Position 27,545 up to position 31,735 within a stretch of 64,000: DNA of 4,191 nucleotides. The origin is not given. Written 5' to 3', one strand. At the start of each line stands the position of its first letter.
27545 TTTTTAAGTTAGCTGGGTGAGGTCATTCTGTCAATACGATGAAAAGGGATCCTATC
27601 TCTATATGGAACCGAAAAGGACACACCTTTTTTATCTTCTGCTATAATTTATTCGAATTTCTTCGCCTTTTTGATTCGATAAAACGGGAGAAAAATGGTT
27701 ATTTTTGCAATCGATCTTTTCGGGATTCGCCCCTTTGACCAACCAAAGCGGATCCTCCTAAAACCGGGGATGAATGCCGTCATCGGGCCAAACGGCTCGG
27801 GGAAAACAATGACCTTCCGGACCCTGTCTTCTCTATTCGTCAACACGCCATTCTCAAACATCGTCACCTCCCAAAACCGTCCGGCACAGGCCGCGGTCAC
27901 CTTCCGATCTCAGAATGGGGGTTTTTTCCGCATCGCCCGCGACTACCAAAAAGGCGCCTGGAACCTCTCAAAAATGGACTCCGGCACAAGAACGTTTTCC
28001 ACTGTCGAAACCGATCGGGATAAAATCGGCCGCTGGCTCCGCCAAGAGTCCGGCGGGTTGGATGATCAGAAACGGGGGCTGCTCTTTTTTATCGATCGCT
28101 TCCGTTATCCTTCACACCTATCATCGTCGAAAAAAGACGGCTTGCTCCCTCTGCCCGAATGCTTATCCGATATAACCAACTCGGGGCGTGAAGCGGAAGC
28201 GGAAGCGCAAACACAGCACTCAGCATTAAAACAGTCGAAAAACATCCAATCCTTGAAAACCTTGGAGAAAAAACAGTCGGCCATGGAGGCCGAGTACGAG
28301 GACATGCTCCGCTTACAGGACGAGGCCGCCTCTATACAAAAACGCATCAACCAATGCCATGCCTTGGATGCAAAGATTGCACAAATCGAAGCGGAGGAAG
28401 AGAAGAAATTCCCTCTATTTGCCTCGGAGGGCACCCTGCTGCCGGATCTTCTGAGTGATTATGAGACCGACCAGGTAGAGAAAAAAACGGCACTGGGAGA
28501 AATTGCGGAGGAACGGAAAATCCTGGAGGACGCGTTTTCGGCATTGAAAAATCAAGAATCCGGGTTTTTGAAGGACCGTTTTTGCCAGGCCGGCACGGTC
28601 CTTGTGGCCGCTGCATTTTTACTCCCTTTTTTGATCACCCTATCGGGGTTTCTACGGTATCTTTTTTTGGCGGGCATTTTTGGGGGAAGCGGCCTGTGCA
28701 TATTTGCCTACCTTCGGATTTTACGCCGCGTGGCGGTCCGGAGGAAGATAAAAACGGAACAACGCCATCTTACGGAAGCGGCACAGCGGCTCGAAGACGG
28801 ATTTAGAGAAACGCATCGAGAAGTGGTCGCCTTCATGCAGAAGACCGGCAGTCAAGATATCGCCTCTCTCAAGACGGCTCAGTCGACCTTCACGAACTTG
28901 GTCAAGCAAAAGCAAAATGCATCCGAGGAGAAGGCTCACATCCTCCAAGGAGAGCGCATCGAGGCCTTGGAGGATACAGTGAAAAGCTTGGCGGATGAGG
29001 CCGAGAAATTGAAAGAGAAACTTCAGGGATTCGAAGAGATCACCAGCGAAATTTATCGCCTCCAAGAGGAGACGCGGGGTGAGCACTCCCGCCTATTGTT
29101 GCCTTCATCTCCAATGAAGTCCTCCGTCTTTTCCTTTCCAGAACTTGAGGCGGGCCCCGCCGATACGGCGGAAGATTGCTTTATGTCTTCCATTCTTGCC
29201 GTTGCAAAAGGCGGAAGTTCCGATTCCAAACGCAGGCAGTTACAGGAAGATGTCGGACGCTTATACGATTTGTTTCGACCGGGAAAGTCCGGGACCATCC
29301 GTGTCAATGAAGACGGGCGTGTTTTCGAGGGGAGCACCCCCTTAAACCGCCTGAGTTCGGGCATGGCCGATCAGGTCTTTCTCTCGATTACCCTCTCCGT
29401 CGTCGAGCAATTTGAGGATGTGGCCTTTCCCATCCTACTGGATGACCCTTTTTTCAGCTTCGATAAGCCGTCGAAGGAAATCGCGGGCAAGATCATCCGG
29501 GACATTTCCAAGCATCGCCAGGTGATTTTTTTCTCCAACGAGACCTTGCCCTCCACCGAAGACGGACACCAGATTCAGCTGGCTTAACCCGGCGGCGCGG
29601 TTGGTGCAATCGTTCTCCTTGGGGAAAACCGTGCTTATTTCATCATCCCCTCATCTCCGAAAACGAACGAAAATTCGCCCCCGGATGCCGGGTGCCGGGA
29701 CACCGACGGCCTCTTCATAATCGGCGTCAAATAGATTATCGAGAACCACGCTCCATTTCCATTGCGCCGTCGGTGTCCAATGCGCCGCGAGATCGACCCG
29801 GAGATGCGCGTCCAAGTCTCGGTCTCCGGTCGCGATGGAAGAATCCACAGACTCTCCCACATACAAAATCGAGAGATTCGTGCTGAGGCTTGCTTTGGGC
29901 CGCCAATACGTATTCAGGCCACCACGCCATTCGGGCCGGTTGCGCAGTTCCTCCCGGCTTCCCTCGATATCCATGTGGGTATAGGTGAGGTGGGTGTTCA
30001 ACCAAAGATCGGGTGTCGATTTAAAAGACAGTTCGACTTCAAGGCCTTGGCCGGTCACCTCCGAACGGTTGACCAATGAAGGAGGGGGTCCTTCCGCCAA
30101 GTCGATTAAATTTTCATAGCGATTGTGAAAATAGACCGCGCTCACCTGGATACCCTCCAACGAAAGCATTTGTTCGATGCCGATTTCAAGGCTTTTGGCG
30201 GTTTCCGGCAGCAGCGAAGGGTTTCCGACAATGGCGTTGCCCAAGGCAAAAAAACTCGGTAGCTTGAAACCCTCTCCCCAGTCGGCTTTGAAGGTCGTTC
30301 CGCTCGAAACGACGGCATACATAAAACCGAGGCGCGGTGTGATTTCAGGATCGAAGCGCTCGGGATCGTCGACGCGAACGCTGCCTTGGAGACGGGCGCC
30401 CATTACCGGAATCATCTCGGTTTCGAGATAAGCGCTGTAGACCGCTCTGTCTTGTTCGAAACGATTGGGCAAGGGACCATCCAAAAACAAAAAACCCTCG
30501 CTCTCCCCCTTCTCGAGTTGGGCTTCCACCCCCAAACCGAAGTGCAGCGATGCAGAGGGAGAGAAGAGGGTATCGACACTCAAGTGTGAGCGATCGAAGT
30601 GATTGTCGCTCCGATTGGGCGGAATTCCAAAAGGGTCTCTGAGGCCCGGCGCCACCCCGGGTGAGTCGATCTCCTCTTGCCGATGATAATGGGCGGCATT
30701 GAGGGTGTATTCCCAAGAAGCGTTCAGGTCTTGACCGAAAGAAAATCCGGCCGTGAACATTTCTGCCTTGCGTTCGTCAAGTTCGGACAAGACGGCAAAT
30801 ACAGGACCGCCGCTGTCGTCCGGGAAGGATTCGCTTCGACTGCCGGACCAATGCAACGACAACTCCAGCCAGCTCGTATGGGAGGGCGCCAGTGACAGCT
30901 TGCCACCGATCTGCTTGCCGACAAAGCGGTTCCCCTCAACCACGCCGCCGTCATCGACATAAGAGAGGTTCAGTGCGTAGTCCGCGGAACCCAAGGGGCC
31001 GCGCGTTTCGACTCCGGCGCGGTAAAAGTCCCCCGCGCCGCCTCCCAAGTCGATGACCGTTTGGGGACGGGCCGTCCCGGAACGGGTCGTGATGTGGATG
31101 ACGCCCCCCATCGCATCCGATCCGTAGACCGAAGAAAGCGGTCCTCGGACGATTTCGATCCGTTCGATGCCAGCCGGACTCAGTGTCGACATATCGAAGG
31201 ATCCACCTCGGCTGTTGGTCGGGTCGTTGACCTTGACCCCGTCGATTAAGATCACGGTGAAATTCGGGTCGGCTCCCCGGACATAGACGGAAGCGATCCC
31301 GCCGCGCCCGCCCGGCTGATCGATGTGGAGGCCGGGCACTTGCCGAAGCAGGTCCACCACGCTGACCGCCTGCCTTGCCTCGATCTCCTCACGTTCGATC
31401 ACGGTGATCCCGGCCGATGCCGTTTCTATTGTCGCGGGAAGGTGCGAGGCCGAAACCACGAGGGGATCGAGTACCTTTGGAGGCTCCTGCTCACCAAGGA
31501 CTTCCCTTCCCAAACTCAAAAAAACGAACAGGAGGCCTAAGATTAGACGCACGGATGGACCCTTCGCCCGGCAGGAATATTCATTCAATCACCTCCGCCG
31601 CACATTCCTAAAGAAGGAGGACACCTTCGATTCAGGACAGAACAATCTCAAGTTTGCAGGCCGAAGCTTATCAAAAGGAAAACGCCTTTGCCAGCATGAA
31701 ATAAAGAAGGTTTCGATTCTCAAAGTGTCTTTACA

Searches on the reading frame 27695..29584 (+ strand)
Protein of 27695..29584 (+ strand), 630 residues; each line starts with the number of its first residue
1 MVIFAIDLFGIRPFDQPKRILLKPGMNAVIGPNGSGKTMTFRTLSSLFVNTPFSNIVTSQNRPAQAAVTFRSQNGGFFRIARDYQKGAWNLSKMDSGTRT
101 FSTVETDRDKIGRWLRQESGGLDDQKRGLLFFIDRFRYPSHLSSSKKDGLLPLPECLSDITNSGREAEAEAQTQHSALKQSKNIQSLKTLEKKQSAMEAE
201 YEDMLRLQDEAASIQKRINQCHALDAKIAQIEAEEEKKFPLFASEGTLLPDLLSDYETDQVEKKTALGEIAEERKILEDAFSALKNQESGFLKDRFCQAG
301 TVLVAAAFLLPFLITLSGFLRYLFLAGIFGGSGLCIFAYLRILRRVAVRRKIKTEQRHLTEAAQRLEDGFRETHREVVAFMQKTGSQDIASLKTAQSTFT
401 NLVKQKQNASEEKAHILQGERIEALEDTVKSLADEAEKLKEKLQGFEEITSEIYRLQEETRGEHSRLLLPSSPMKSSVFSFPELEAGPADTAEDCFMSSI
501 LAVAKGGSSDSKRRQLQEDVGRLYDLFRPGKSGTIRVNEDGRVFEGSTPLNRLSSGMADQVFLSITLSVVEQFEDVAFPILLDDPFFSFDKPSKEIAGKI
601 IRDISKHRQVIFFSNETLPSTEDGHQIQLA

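Call 44: search_protein_families(library=pfam, proteins=[window:27695-29584:+], max_evalue=0.001)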
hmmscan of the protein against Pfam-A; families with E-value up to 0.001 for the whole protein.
window:27695-29584:+ (630 aa): 3 families
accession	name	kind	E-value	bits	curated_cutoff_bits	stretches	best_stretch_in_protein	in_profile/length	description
PF13476.12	AAA_23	-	2.6e-10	41.7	27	1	6-234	2-199/201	AAA domain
PF02463.25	SMC_N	-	2e-06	27.9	40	1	5-42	4-42/220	RecF/RecN/SMC N terminal domain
PF13175.12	AAA_15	-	2.7e-05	24.4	32.1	1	6-566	6-314/374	AAA ATPase domain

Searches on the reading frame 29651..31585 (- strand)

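Call 44: search_protein_families(library=pfam, proteins=[window:29651-31585:-], max_evalue=0.001)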
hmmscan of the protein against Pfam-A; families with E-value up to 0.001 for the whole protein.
window:29651-31585:- (644 aa): 3 families
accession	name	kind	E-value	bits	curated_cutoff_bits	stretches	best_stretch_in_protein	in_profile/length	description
PF00593.30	TonB_dep_Rec_b-barrel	-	1.3e-37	131.2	27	1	267-618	53-436/436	TonB dependent receptor-like, beta-barrel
PF07715.20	Plug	-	9.5e-28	97.3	23.9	1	55-162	4-107/107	TonB-dependent Receptor Plug Domain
PF14905.12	OMP_b-brl_3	-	0.00062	19.4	27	0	452-583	207-342/408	Outer membrane protein beta-barrel family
